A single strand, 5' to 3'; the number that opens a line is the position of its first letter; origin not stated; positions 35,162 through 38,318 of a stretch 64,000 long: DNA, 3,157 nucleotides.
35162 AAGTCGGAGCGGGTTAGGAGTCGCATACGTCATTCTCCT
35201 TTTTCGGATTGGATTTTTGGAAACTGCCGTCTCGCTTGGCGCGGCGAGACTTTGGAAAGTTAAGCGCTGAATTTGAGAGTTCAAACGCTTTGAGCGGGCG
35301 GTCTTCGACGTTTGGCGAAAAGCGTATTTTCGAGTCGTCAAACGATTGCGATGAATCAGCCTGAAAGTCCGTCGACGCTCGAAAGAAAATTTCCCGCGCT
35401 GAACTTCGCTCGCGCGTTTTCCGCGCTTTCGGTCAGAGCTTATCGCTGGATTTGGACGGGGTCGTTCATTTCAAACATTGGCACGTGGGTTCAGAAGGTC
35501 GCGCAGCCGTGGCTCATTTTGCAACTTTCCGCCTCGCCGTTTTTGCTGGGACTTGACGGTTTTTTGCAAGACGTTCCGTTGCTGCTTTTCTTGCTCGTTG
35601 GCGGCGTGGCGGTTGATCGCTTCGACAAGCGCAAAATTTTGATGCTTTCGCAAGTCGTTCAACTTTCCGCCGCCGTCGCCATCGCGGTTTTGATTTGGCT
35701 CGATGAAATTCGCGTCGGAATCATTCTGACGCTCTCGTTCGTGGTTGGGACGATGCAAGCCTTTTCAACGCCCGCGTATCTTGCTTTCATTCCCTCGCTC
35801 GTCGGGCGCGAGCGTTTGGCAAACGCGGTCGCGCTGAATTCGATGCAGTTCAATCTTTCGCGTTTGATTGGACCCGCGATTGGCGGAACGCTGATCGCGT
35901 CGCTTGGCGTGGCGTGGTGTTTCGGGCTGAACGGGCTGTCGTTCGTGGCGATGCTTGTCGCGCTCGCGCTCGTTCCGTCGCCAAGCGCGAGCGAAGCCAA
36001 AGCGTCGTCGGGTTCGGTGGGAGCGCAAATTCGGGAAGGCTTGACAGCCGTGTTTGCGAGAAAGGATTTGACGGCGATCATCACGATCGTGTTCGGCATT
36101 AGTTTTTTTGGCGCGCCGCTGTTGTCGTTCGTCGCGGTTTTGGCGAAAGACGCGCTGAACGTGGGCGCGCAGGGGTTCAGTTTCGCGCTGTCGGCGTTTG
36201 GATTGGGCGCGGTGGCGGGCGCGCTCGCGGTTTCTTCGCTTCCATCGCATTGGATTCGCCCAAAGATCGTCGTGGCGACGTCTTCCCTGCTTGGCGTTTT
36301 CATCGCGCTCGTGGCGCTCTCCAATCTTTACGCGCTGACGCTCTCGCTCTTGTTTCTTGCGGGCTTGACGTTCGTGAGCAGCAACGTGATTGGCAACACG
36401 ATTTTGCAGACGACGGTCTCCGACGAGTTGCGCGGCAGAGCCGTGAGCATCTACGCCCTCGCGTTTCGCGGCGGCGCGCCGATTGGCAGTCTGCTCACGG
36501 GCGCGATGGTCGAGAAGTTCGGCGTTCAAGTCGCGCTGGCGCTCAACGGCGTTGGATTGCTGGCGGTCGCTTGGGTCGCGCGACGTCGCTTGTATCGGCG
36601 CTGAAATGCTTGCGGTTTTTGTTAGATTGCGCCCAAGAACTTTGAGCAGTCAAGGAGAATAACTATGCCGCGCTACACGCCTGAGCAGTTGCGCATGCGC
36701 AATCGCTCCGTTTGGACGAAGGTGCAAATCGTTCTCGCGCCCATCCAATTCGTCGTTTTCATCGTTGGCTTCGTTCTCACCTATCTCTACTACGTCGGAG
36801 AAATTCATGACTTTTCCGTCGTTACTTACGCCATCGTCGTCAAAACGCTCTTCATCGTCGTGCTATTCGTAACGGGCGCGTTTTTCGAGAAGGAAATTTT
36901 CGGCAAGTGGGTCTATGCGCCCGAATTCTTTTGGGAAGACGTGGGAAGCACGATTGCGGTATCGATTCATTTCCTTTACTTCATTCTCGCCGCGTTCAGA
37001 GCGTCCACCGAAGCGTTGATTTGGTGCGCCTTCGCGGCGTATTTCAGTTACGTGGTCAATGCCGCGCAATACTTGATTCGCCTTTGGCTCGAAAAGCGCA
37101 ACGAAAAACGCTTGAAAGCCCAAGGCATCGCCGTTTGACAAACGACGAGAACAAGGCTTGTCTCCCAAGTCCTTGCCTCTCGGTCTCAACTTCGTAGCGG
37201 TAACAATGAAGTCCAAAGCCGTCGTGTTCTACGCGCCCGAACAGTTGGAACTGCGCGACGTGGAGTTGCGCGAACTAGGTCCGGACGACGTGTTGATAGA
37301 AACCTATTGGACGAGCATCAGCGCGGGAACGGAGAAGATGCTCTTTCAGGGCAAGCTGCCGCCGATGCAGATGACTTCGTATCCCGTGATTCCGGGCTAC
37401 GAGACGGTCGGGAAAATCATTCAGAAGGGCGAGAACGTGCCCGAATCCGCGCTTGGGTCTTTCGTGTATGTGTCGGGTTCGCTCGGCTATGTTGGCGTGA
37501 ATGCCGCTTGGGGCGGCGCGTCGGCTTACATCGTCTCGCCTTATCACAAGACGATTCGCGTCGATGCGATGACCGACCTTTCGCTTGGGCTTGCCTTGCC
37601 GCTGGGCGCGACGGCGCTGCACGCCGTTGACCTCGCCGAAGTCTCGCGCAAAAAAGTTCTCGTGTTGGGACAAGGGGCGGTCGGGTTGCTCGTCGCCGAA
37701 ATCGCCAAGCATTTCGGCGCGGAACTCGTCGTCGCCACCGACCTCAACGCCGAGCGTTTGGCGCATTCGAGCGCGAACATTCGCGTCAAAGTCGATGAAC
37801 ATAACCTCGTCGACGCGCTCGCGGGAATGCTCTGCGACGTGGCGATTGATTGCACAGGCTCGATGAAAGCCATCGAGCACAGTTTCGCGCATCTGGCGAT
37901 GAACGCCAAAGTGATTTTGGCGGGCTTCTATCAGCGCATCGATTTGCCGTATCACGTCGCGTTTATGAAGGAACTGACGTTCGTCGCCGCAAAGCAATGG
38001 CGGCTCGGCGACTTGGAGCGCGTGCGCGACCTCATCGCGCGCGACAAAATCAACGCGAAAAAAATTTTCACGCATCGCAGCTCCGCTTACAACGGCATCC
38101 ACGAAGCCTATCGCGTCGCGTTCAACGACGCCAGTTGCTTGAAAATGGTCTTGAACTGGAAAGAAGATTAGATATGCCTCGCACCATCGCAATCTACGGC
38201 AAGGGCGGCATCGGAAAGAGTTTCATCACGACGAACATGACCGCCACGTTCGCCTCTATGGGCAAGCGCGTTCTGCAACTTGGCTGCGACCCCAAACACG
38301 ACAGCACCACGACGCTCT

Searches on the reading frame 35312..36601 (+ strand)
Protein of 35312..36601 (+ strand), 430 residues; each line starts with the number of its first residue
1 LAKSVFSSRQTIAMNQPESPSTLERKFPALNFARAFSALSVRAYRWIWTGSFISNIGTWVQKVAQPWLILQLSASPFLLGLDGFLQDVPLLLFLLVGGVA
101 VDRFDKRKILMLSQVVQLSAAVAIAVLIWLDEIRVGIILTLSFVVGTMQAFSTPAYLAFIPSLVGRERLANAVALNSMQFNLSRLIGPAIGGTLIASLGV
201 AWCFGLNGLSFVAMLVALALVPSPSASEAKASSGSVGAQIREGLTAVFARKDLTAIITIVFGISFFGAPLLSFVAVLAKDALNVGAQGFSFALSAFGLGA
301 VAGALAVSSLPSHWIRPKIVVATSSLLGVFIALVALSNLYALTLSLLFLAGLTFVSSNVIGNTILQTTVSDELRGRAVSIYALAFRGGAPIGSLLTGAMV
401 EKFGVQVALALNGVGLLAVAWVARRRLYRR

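Call 65: search_protein_families(library=pfam, proteins=[window:35312-36601:+], max_evalue=0.001)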
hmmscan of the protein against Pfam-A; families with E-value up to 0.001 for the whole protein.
window:35312-36601:+ (430 aa): 2 families
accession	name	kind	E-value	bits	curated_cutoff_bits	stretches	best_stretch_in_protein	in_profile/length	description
PF05977.19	MFS_3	-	3.4e-64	217.6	27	1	35-423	3-390/524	Transmembrane secretion effector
PF07690.21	MFS_1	-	1.9e-34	119.6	33.4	2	47-274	1-225/347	Major Facilitator Superfamily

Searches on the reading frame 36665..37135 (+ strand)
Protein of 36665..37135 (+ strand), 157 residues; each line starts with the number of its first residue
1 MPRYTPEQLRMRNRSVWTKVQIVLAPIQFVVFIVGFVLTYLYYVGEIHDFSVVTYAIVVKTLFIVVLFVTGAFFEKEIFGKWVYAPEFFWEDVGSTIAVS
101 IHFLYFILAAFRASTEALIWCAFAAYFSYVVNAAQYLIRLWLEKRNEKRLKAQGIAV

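Call 5: search_protein_families(library=ncbifam, proteins=[window:36665-37135:+], max_evalue=1)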
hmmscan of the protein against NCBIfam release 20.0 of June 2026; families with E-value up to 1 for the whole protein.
window:36665-37135:+ (157 aa): 3 families
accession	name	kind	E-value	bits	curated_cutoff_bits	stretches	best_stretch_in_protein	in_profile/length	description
TIGR02020.1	BchF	equivalog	6.2e-55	185.3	101.35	1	3-144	1-144/145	2-vinyl bacteriochlorophyllide hydratase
NF004671.0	PRK06010.1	subfamily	0.014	15.4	104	1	7-78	5-73/88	flagellar biosynthesis protein FliQ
NF002595.0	PRK02251.2-1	equivalog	0.67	10.3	109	1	4-47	12-54/84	cell division protein CrgA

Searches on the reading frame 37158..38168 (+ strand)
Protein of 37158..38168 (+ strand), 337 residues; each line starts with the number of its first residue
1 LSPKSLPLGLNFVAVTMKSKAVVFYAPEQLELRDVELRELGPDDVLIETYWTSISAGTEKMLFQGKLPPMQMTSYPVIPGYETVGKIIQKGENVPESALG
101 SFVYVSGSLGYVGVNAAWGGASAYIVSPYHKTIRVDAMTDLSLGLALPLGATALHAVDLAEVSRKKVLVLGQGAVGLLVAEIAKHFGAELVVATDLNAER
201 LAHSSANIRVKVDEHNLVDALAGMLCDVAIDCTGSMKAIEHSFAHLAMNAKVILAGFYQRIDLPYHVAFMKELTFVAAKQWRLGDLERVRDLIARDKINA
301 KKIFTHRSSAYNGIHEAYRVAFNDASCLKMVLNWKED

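Call 5: search_protein_families(library=ncbifam, proteins=[window:37158-38168:+], max_evalue=1)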
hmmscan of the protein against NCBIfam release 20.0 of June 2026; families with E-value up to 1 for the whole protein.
window:37158-38168:+ (337 aa): 33 families (the best 25 are shown)
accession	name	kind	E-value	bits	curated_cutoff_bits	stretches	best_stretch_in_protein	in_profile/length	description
TIGR01202.1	bchC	equivalog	3.8e-97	325.1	291.25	1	18-333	1-308/308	chlorophyll synthesis pathway protein BchC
NF003808.0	PRK05396.1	equivalog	4.5e-24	85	380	2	112-335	113-341/341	L-threonine 3-dehydrogenase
TIGR00692.1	tdh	equivalog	7e-21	74.6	458.35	2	112-320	111-327/340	L-threonine 3-dehydrogenase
NF007489.0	PRK10083.1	equivalog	1.3e-15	57.3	376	2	106-334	103-337/339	Zn-dependent oxidoreductase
NF041097.1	keto_inos_dh_IolM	equivalog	4.8e-14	51.8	450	2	166-309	209-366/389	scyllo-inosose 3-dehydrogenase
NF010344.0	PRK13771.1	subfamily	1.1e-13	50.9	349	2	151-301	149-303/334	putative alcohol dehydrogenase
NF007375.0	PRK09880.1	equivalog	8.2e-11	41.2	469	1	119-333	124-342/344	L-idonate 5-dehydrogenase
TIGR03366.1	HpnZ_proposed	hypoth_equivalog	6.3e-10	38.7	328.1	1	151-256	142-253/315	putative phosphonate catabolism associated alcohol dehydrogenase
NF041172.1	AcrlCoa_red_Thmprot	equivalog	4.4e-09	35.7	500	2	20-101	2-80/334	acryloyl-CoA reductase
TIGR03989.1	Rxyl_3153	subfamily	1.8e-08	34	440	2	21-105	5-85/370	NDMA-dependent alcohol dehydrogenase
NF007642.0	PRK10309.1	equivalog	2.1e-08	33.8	550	1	111-206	108-203/347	galactitol-1-phosphate 5-dehydrogenase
TIGR03451.1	mycoS_dep_FDH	equivalog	3.1e-08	32.8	512.9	1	155-265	167-288/358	S-(hydroxymethyl)mycothiol dehydrogenase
TIGR02819.1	fdhA_non_GSH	equivalog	4.1e-08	32.2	636.95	1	107-234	124-266/397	formaldehyde dehydrogenase, glutathione-independent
TIGR02823.1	oxido_YhdH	subfamily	7.5e-08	31.6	297.25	1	30-267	14-253/324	acrylyl-CoA reductase family protein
NF047908.1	AldhRedAhr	equivalog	1e-07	31.1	470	2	26-103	12-85/335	NADPH-dependent aldehyde reductase Ahr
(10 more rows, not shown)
